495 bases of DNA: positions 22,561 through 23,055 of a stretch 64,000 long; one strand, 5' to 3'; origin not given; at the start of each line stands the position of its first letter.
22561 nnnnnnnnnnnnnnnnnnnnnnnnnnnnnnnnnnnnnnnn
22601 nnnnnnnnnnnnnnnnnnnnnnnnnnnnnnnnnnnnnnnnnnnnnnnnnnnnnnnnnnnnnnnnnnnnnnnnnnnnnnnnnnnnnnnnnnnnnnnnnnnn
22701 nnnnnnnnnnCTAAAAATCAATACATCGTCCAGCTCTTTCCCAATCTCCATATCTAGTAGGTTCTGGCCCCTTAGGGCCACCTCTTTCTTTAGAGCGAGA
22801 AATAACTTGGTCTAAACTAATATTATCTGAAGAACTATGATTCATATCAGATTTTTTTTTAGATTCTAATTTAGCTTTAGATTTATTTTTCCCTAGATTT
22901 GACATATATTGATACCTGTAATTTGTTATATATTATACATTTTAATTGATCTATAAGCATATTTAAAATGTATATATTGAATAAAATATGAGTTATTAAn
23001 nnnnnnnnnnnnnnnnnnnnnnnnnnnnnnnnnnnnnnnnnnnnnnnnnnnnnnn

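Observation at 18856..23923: sdhCDAB physically consolidated with four putative maturation factors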

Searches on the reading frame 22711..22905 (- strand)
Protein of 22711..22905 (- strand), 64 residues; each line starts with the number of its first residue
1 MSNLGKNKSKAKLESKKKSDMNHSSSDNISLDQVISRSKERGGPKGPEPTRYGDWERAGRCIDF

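Call 3: search_protein_families(library=pfam, proteins=[window:22711-22905:-], max_evalue=0.01)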
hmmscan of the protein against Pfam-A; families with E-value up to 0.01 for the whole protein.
window:22711-22905:- (64 aa): 1 family
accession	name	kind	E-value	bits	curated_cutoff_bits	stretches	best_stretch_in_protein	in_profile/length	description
PF07896.17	DUF1674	-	7.5e-15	55.5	23.5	1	37-64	23-50/50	Protein of unknown function (DUF1674)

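Call 4: search_protein_families(library=ncbifam, proteins=[window:22711-22905:-], max_evalue=0.01)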
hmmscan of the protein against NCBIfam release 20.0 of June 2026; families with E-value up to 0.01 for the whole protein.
window:22711-22905:- (64 aa): 0 families

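Call 11: find_homologous_proteins(query=window:22711-22905:-, max_evalue=0.001)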
Query window:22711-22905:- (64 aa): 564 proteins with E <= 0.001 among 577 candidates; the best 120 are listed.
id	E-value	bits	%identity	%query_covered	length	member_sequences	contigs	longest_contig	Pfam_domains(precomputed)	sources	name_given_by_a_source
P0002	8.2e-31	122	94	100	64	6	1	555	PF07896.18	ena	-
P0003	3.5e-29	117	89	100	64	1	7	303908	PF07896.18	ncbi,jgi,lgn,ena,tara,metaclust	jgi:hypothetical protein|tara:strand:- start:2533 stop:2727 length:195 start_codon:yes stop_codon:ye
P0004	7.7e-25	104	95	86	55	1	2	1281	-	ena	-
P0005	1.3e-14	71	63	100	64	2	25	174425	PF07896.18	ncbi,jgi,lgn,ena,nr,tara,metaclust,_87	ncbi:MAG: hypothetical protein CBC38_05550 [Gammaproteobacteria bacterium TMED78]|nr:MAG: hypothetic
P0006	7.1e-11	60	79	52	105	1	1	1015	PF07896.18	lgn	-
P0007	1.0e-10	59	54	95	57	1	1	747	PF07896.18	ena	-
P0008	2.3e-10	58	93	42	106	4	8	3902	PF07896.18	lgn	-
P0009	2.3e-10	58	56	86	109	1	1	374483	PF07896.18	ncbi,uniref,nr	ncbi:succinate dehydrogenase assembly factor 4, mitochondrial-like [Actinia tenebrosa]|uniref:Succin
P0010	2.9e-10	58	78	55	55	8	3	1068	PF07896.18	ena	-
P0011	3.1e-10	58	60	70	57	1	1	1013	PF07896.18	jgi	jgi:hypothetical protein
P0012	3.2e-10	58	47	100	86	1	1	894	PF07896.18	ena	-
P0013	3.9e-10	57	73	52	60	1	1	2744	PF07896.18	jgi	jgi:hypothetical protein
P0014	4.2e-10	57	59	80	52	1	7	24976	PF07896.18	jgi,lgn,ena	jgi:hypothetical protein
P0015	4.3e-10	57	76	55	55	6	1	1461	PF07896.18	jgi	-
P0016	4.9e-10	57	48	95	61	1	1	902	PF07896.18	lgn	-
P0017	5.5e-10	57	55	69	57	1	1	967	PF07896.18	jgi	jgi:hypothetical protein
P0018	6.6e-10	57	53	86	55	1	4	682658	PF07896.18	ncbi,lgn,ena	-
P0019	6.8e-10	57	49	95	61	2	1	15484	PF07896.18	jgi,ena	-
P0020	7.3e-10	56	76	55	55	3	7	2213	PF07896.18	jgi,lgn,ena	-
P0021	8.2e-10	56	50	91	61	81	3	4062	PF07896.18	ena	-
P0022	9.1e-10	56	79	52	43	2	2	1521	PF07896.18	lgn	-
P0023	9.4e-10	56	76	55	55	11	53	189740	PF07896.18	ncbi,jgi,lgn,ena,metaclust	ncbi:MAG: DUF1674 domain-containing protein [Gammaproteobacteria bacterium]|jgi:hypothetical protein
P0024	1.2e-9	56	56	89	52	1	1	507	PF07896.18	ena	-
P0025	1.3e-9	56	53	89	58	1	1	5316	PF07896.18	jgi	jgi:hypothetical protein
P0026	1.6e-9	55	89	42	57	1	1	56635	PF07896.18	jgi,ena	-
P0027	1.6e-9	55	77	48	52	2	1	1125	PF07896.18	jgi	jgi:hypothetical protein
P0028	1.6e-9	55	45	100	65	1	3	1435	PF07896.18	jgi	jgi:hypothetical protein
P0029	1.8e-9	55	79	52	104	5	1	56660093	PF07896.18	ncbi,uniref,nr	ncbi:succinate dehydrogenase assembly factor 4, mitochondrial [Lacerta agilis]|uniref:succinate dehy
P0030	1.9e-9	55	67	66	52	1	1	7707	PF07896.18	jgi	jgi:hypothetical protein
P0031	2.1e-9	55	64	61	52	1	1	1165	PF07896.18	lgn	-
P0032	2.1e-9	55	89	44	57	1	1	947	PF07896.18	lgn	-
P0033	2.2e-9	55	86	44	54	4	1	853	PF07896.18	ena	-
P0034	2.2e-9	55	59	86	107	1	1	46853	PF07896.18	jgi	jgi:hypothetical protein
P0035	2.3e-9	55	84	48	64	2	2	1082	PF07896.18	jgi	jgi:hypothetical protein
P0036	2.4e-9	55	81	48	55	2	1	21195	PF07896.18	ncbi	ncbi:MAG TPA: succinate dehydrogenase assembly factor 4 [Gammaproteobacteria bacterium]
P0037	2.6e-9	55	93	42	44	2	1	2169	PF07896.18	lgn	-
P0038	2.6e-9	55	78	50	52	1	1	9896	PF07896.18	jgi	jgi:hypothetical protein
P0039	2.7e-9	55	89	44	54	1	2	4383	PF07896.18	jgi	jgi:hypothetical protein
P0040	2.8e-9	55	56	70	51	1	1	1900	PF07896.18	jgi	jgi:hypothetical protein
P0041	2.9e-9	55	79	52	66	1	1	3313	PF07896.18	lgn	-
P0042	2.9e-9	55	74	53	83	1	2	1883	PF07896.18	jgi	jgi:hypothetical protein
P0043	3.0e-9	55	81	48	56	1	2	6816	PF07896.18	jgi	jgi:hypothetical protein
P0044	3.0e-9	55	71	59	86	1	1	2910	PF07896.18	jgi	jgi:hypothetical protein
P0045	3.0e-9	54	57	80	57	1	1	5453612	PF07896.18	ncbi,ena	-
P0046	3.1e-9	54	83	45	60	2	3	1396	PF07896.18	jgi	-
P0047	3.3e-9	54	81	48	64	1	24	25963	PF07896.18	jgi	jgi:hypothetical protein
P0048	3.3e-9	54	52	84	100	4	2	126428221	PF07896.18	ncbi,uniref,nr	ncbi:succinate dehydrogenase assembly factor 4, mitochondrial [Patagioenas fasciata]|uniref:Succinat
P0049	3.4e-9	54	48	92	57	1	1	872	PF07896.18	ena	-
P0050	3.4e-9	54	59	77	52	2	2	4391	PF07896.18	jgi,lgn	-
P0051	3.6e-9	54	59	77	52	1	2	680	PF07896.18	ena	-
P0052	3.7e-9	54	93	42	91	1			PF07896.18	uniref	uniref:Succinate dehydrogenase assembly factor 4, mitochondrial n=1 Tax=Podarcis muralis TaxID=64176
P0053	3.9e-9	54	66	59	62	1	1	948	PF07896.18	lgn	-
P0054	4.0e-9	54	57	77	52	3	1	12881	PF07896.18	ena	-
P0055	4.5e-9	54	81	48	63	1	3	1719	PF07896.18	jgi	jgi:hypothetical protein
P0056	4.7e-9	54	58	81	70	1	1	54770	PF07896.18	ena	-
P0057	4.7e-9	54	84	48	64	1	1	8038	PF07896.18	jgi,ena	jgi:hypothetical protein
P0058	4.8e-9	54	53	86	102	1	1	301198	PF07896.18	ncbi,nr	ncbi:PREDICTED: UPF0369 protein C6orf57 homolog [Tinamus guttatus]|nr:PREDICTED: UPF0369 protein C6o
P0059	4.8e-9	54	100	36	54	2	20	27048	PF07896.18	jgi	jgi:hypothetical protein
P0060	5.0e-9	54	53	91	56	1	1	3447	PF07896.18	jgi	jgi:hypothetical protein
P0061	5.0e-9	54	81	48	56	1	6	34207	PF07896.18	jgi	jgi:hypothetical protein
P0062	5.1e-9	54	89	44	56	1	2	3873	PF07896.18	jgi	jgi:hypothetical protein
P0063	5.1e-9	54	89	42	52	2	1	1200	PF07896.18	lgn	-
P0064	5.3e-9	54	63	63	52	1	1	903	PF07896.18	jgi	jgi:hypothetical protein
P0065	5.4e-9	54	55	77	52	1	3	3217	PF07896.18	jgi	jgi:hypothetical protein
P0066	5.7e-9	54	89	44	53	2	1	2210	PF07896.18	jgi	jgi:hypothetical protein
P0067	5.8e-9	54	54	95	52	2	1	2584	PF07896.18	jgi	jgi:hypothetical protein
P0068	6.1e-9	54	53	86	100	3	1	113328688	PF07896.18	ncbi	ncbi:succinate dehydrogenase assembly factor 4, mitochondrial [Eudromia elegans]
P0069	6.1e-9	54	58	70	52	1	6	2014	PF07896.18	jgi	jgi:hypothetical protein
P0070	6.3e-9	53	62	66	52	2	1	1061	PF07896.18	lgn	-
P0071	6.5e-9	53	54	88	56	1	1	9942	PF07896.18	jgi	jgi:hypothetical protein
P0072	6.6e-9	53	62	61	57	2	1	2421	PF07896.18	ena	-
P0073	6.8e-9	53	79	45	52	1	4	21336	PF07896.18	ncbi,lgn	-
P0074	6.9e-9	53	89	44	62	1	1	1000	PF07896.18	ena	-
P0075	7.3e-9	53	47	100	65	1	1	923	PF07896.18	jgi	-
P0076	7.5e-9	53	86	45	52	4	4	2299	PF07896.18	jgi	jgi:hypothetical protein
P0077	8.1e-9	53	82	52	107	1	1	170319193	PF07896.18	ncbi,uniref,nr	ncbi:hypothetical protein JRQ81_005893 [Phrynocephalus forsythii]|uniref:Succinate dehydrogenase ass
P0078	8.2e-9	53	59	77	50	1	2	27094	PF07896.18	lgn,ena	-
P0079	8.3e-9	53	52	81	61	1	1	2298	PF07896.18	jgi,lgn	jgi:hypothetical protein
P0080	8.9e-9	53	56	86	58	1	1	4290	PF07896.18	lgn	-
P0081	8.9e-9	53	86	45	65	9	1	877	PF07896.18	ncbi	-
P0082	9.0e-9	53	53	86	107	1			PF07896.18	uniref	uniref:Succinate dehydrogenase assembly factor 4, mitochondrial n=1 Tax=Sphenodon punctatus TaxID=85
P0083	9.2e-9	53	83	45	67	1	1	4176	PF07896.18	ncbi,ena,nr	ncbi:MAG: DUF1674 domain-containing protein [Gammaproteobacteria bacterium]|nr:DUF1674 domain-contai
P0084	9.4e-9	53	81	48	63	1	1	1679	PF07896.18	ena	-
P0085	9.6e-9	53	86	45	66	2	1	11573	PF07896.18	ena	-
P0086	9.6e-9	53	71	53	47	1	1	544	PF07896.18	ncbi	-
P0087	1.0e-8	53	61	64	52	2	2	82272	PF07896.18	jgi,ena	jgi:hypothetical protein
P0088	1.0e-8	53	57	73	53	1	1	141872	PF07896.18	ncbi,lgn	-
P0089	1.0e-8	53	64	66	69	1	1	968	PF07896.18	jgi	-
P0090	1.0e-8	53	83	47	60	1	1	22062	PF07896.18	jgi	-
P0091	1.0e-8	53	71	56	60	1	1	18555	PF07896.18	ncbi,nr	ncbi:MAG: DUF1674 domain-containing protein [Gammaproteobacteria bacterium]|nr:DUF1674 domain-contai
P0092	1.0e-8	53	85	41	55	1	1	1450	PF07896.18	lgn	-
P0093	1.1e-8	53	96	41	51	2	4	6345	PF07896.18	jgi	jgi:hypothetical protein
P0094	1.1e-8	53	79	52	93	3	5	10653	PF07896.18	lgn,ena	-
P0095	1.2e-8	53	89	44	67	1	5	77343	PF07896.18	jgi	jgi:hypothetical protein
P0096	1.2e-8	53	65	63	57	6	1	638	PF07896.18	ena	-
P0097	1.2e-8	53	96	39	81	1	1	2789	PF07896.18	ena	-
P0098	1.2e-8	53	89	44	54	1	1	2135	PF07896.18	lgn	-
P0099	1.2e-8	53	62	66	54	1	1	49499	PF07896.18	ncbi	ncbi:MAG TPA: succinate dehydrogenase assembly factor 4 [Gammaproteobacteria bacterium]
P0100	1.2e-8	53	86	44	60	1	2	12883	PF07896.18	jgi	jgi:hypothetical protein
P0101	1.2e-8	53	96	41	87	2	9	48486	PF07896.18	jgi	jgi:hypothetical protein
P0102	1.3e-8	52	47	100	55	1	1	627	PF07896.18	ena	-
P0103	1.3e-8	52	71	59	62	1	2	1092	PF07896.18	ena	-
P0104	1.3e-8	52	53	86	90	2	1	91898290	PF07896.18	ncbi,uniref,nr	ncbi:succinate dehydrogenase assembly factor 4, mitochondrial isoform X2 [Rhineura floridana]|uniref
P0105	1.3e-8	52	60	67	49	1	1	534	PF07896.18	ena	-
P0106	1.3e-8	52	52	94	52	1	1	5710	PF07896.18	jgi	-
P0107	1.3e-8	52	54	81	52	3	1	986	PF07896.18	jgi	jgi:hypothetical protein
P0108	1.4e-8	52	52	81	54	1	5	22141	PF07896.18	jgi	jgi:hypothetical protein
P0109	1.4e-8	52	83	47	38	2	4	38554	PF07896.18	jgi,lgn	-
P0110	1.4e-8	52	80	47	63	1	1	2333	PF07896.18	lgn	-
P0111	1.4e-8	52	92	41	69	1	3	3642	PF07896.18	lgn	-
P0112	1.4e-8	52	92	41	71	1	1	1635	PF07896.18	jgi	jgi:hypothetical protein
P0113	1.4e-8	52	85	42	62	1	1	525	PF07896.18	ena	-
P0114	1.4e-8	52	86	44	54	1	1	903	PF07896.18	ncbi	-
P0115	1.4e-8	52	53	80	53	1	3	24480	PF07896.18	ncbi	-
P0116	1.5e-8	52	92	41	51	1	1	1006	PF07896.18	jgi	jgi:hypothetical protein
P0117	1.5e-8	52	89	44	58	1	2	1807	PF07896.18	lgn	-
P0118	1.6e-8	52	82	44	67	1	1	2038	PF07896.18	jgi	jgi:hypothetical protein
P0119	1.6e-8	52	82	44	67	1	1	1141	PF07896.18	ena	-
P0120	1.8e-8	52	53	80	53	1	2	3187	PF07896.18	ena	-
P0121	1.8e-8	52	48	81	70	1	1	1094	PF07896.18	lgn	-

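Call 12: find_encoding_contigs(protein=P0003, flank=7000, max_places=2)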
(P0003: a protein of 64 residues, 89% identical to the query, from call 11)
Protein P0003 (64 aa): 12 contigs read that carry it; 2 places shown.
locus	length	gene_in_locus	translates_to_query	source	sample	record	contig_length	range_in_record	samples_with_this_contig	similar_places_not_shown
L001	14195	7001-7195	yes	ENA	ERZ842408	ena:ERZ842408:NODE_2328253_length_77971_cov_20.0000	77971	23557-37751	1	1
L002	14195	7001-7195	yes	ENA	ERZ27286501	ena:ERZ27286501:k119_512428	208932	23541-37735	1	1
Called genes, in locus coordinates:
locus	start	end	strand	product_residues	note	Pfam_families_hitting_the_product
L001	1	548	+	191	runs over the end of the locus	PF09335:VTT_dom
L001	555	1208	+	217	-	PF01476:LysM, PF01551:Peptidase_M23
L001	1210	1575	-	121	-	PF04430:DUF498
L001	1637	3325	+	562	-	PF01368:DHH, PF02272:DHHA1, PF17768:RecJ_OB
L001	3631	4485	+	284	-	PF03462:PCRF, PF00472:RF-1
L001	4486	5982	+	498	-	PF01336:tRNA_anti-codon, PF00152:tRNA-synt_2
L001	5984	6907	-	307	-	-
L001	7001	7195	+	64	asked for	PF07896:DUF1674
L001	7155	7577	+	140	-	PF01127:Sdh_cyt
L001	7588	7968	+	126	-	PF01127:Sdh_cyt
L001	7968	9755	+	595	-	PF00890:FAD_binding_2, PF01134:GIDA (faint), PF02910:Succ_DH_flav_C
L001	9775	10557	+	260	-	PF13085:Fer2_3, PF13237:Fer4_10, PF13183:Fer4_8, PF13534:Fer4_17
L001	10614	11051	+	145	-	PF03937:Sdh5, PF05768:Glrx-like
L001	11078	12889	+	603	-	PF00009:GTP_EFTU, PF03144:GTP_EFTU_D2, PF00679:EFG_C, PF06421:LepA_C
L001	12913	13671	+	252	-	PF10502:Peptidase_S26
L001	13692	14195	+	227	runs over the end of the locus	PF14622:Ribonucleas_3_3, PF00636:Ribonuclease_3, PF00035:dsrm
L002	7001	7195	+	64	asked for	PF07896:DUF1674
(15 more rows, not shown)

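Call 13: find_encoding_contigs(protein=P0005, flank=7000, max_places=2)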
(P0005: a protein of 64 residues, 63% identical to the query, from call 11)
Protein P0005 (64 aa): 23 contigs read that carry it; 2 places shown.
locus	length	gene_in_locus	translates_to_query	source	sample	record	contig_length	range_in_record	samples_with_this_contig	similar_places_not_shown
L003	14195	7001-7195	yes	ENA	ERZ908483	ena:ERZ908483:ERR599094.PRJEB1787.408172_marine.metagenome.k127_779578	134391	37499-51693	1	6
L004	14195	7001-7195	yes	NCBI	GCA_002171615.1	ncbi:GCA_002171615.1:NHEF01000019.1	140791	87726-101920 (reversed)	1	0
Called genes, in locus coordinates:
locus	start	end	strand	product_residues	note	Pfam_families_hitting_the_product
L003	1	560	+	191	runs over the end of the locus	PF09335:VTT_dom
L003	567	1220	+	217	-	PF01476:LysM, PF01551:Peptidase_M23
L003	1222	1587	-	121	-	PF04430:DUF498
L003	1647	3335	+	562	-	PF01368:DHH, PF02272:DHHA1, PF17768:RecJ_OB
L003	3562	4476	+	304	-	PF03462:PCRF, PF00472:RF-1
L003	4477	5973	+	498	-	PF01336:tRNA_anti-codon, PF00152:tRNA-synt_2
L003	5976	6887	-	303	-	-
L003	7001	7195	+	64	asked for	PF07896:DUF1674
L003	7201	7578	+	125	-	PF01127:Sdh_cyt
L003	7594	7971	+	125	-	PF01127:Sdh_cyt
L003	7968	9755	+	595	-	PF00890:FAD_binding_2, PF02910:Succ_DH_flav_C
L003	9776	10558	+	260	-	PF13085:Fer2_3, PF13237:Fer4_10, PF13183:Fer4_8, PF13534:Fer4_17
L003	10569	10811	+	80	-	PF03937:Sdh5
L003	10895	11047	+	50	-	PF05768:Glrx-like (weak)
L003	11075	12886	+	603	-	PF00009:GTP_EFTU, PF03144:GTP_EFTU_D2, PF00679:EFG_C, PF06421:LepA_C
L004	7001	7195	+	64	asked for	PF07896:DUF1674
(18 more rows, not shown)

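Call 14: find_encoding_contigs(protein=P0023, flank=7000, max_places=3)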
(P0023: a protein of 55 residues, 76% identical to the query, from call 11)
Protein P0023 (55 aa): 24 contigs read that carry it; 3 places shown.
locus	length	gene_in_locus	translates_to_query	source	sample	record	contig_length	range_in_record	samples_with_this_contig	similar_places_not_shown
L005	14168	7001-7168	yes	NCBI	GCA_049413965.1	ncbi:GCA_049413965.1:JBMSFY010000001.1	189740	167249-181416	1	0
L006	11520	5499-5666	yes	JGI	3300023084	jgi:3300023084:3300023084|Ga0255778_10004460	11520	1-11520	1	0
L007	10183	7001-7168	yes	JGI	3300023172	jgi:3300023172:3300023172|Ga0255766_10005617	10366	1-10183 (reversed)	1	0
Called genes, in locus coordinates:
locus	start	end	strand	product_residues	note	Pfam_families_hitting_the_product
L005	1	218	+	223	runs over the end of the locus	PF01135:PCMT, PF13847:Methyltransf_31 (weak)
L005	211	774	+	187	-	PF09335:VTT_dom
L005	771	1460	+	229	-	PF01476:LysM, PF01551:Peptidase_M23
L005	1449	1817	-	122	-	PF04430:DUF498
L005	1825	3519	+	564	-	PF01368:DHH, PF02272:DHHA1, PF17768:RecJ_OB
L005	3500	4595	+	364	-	PF03462:PCRF, PF00472:RF-1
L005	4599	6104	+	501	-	PF01336:tRNA_anti-codon, PF00152:tRNA-synt_2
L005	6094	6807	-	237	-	-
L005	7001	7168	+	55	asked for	PF07896:DUF1674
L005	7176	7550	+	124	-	PF01127:Sdh_cyt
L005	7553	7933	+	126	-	PF01127:Sdh_cyt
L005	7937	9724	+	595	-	PF00890:FAD_binding_2, PF02910:Succ_DH_flav_C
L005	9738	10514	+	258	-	PF13085:Fer2_3, PF13237:Fer4_10, PF13183:Fer4_8, PF13534:Fer4_17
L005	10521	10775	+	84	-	PF03937:Sdh5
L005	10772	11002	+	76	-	PF05768:Glrx-like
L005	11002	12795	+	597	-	PF00009:GTP_EFTU, PF00071:Ras (weak), PF03144:GTP_EFTU_D2, PF00679:EFG_C, PF06421:LepA_C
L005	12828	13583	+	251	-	PF10502:Peptidase_S26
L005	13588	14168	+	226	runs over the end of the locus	PF22935:RM44_endonuclase (weak), PF14622:Ribonucleas_3_3, PF00636:Ribonuclease_3, PF00035:dsrm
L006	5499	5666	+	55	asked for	PF07896:DUF1674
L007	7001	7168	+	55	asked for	PF07896:DUF1674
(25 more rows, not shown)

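Call 15: find_encoding_contigs(protein=P0045, flank=7000, max_places=2)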
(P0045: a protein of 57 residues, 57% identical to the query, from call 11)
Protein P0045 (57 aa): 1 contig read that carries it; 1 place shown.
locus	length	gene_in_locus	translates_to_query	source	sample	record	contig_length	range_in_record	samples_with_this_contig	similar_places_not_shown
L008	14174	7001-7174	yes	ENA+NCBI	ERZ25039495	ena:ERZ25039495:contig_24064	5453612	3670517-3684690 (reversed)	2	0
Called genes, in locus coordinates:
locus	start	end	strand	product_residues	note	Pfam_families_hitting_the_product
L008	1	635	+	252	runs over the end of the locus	PF01476:LysM, PF01551:Peptidase_M23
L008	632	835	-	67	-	-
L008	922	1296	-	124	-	PF04430:DUF498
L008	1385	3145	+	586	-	PF01368:DHH, PF02272:DHHA1, PF17768:RecJ_OB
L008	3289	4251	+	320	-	PF03462:PCRF, PF00472:RF-1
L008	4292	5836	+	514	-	PF01336:tRNA_anti-codon, PF00152:tRNA-synt_2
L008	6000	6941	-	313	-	-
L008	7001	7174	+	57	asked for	PF07896:DUF1674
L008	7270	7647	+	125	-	PF01127:Sdh_cyt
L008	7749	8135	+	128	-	PF01127:Sdh_cyt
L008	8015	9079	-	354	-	-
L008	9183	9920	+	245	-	PF00890:FAD_binding_2, PF02910:Succ_DH_flav_C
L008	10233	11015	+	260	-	PF13085:Fer2_3, PF13237:Fer4_10, PF13183:Fer4_8, PF13534:Fer4_17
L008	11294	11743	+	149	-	PF07254:Cpta_toxin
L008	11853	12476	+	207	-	PF07638:Sigma70_ECF (weak), PF04542:Sigma70_r2, PF08281:Sigma70_r4_2, PF04545:Sigma70_r4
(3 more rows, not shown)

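Call 16: find_encoding_contigs(protein=P0018, flank=7000, max_places=2)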
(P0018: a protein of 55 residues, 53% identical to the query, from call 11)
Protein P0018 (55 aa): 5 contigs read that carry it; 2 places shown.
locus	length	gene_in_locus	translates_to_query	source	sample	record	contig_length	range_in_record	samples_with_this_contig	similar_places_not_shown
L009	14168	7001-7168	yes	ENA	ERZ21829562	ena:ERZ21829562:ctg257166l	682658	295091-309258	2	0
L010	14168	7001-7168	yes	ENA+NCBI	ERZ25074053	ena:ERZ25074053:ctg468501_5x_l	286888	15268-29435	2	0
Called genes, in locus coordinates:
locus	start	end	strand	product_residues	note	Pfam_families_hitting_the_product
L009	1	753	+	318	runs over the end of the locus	PF03781:FGE-sulfatase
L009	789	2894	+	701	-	PF03781:FGE-sulfatase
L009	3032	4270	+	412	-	PF00563:EAL, PF08668:HDOD (weak)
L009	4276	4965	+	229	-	PF02353:CMAS, PF13489:Methyltransf_23, PF05175:MTS, PF06325:PrmA, PF13649:Methyltransf_25, PF13847:Methyltransf_31, PF08241:Methyltransf_11, PF08242:Methyltransf_12, +3 more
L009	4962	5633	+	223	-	PF00702:Hydrolase, PF12710:HAD, PF13419:HAD_2, PF13242:Hydrolase_like (weak)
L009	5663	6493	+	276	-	PF00494:SQS_PSY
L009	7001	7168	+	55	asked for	PF07896:DUF1674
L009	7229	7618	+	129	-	PF01127:Sdh_cyt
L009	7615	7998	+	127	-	PF01127:Sdh_cyt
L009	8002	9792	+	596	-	PF00890:FAD_binding_2, PF01266:DAO (faint), PF02910:Succ_DH_flav_C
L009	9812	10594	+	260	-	PF13085:Fer2_3, PF13237:Fer4_10, PF13183:Fer4_8, PF13534:Fer4_17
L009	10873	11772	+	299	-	PF01571:GCV_T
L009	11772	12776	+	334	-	PF00561:Abhydrolase_1, PF12146:Hydrolase_4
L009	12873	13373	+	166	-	PF02600:DsbB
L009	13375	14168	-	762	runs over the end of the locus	PF00390:malic, PF03949:Malic_M, PF01515:PTA_PTB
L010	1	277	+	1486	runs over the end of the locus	PF00069:Pkinase, PF07714:PK_Tyr_Ser-Thr, PF03109:ABC1 (weak)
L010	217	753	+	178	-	PF03781:FGE-sulfatase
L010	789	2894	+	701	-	PF03781:FGE-sulfatase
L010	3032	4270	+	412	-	PF00563:EAL, PF08668:HDOD (weak)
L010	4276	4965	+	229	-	PF02353:CMAS, PF13489:Methyltransf_23, PF05175:MTS, PF06325:PrmA, PF13649:Methyltransf_25, PF13847:Methyltransf_31, PF08241:Methyltransf_11, PF08242:Methyltransf_12, +3 more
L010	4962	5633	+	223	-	PF00702:Hydrolase, PF12710:HAD, PF13419:HAD_2, PF13242:Hydrolase_like (weak)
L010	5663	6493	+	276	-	PF00494:SQS_PSY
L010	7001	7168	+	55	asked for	PF07896:DUF1674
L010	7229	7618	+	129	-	PF01127:Sdh_cyt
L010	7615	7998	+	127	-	PF01127:Sdh_cyt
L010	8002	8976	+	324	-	PF00890:FAD_binding_2, PF01266:DAO (faint)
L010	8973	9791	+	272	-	PF00890:FAD_binding_2, PF02910:Succ_DH_flav_C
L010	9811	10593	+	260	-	PF13085:Fer2_3, PF13237:Fer4_10, PF13183:Fer4_8, PF13534:Fer4_17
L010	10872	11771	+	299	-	PF01571:GCV_T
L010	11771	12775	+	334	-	PF00561:Abhydrolase_1, PF12146:Hydrolase_4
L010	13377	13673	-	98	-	PF01515:PTA_PTB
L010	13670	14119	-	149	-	PF01515:PTA_PTB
